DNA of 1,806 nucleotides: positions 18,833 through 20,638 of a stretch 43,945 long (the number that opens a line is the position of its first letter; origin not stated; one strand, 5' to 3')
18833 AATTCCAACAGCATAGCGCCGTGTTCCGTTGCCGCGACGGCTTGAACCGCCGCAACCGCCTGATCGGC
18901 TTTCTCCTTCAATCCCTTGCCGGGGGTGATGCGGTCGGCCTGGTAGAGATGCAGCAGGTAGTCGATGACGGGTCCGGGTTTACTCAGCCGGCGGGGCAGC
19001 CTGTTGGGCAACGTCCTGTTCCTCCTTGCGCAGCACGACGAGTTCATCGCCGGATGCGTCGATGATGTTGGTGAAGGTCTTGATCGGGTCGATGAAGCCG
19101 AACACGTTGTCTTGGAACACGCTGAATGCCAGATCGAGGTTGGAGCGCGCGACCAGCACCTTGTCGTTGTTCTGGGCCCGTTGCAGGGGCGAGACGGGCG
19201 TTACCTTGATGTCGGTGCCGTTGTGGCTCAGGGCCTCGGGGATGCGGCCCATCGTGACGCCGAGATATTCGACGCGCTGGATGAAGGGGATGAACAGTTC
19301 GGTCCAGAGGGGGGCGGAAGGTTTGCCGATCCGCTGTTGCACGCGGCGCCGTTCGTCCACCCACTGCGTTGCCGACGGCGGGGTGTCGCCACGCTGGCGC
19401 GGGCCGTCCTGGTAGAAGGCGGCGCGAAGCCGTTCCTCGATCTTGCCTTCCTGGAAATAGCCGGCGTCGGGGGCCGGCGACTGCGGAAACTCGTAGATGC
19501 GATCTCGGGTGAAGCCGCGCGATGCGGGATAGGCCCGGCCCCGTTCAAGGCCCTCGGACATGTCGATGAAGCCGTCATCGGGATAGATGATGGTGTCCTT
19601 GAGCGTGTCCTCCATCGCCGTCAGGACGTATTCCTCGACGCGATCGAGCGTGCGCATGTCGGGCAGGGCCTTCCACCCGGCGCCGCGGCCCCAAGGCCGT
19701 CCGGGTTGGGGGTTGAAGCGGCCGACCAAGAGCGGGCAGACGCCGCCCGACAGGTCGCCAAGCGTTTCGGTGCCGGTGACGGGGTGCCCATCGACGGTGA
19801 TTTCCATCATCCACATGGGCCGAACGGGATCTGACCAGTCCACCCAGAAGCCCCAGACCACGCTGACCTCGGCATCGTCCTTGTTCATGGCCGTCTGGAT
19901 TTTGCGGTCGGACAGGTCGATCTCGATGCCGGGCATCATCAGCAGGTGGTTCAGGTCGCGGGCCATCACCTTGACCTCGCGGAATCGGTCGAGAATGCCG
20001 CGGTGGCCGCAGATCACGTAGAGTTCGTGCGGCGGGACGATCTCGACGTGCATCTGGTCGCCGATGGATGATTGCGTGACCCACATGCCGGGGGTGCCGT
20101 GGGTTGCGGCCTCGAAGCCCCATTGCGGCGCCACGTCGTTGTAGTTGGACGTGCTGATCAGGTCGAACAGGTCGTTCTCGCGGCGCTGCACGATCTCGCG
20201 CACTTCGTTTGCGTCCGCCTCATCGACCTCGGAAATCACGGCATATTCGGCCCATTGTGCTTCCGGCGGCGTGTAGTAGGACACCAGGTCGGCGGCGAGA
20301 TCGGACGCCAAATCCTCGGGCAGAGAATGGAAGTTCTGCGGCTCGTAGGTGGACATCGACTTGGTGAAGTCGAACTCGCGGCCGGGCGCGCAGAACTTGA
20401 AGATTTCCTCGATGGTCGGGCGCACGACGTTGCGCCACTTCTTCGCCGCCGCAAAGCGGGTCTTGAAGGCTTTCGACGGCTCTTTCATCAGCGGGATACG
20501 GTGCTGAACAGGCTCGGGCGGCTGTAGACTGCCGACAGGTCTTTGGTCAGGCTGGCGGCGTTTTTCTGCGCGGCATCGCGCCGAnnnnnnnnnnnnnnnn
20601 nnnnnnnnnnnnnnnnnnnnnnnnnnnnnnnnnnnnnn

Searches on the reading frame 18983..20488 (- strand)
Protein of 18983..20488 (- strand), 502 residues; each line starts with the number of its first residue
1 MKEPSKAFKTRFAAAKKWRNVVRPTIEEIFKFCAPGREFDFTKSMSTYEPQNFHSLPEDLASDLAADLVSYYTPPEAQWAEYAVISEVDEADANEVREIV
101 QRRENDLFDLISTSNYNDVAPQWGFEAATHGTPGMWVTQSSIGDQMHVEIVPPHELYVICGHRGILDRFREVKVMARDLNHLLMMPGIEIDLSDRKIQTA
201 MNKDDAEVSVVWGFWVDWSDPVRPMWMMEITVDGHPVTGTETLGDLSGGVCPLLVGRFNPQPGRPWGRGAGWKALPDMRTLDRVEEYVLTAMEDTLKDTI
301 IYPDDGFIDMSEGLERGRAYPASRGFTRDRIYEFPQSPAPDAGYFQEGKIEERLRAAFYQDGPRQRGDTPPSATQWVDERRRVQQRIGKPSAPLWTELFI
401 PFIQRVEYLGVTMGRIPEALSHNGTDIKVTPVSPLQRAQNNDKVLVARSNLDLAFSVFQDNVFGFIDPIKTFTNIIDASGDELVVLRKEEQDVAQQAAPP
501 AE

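Call 23: find_encoding_contigs(protein=window:18983-20488:-, flank=10000, max_places=10)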
Protein window:18983-20488:- (502 aa): 1 contig read that carries it; 1 place shown.
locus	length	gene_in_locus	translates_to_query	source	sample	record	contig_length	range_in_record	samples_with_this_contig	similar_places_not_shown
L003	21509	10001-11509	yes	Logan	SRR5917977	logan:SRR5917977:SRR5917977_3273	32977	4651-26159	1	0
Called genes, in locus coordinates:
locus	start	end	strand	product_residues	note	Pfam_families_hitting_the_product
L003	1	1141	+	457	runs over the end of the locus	PF00772:DnaB, PF03796:DnaB_C, PF13481:AAA_25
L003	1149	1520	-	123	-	-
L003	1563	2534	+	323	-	-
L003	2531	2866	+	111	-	PF12637:TSCPD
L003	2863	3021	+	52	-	-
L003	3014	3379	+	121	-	-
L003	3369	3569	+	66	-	-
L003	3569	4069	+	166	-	PF13413:HTH_25 (weak)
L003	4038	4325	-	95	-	-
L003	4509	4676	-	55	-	-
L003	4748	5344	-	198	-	-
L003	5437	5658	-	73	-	-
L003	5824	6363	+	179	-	-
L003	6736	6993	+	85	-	-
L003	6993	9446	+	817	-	-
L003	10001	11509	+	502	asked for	PF12236:Head-tail_con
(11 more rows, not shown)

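Call 68: search_protein_families(library=pfam, proteins=[window:18983-20488:-], max_evalue=0.001)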
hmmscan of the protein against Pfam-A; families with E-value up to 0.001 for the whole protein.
window:18983-20488:- (502 aa): 1 family
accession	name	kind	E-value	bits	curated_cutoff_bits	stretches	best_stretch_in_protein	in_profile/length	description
PF12236.14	Head-tail_con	-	1.9e-31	109.5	27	1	6-440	2-441/489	Bacteriophage head to tail connecting protein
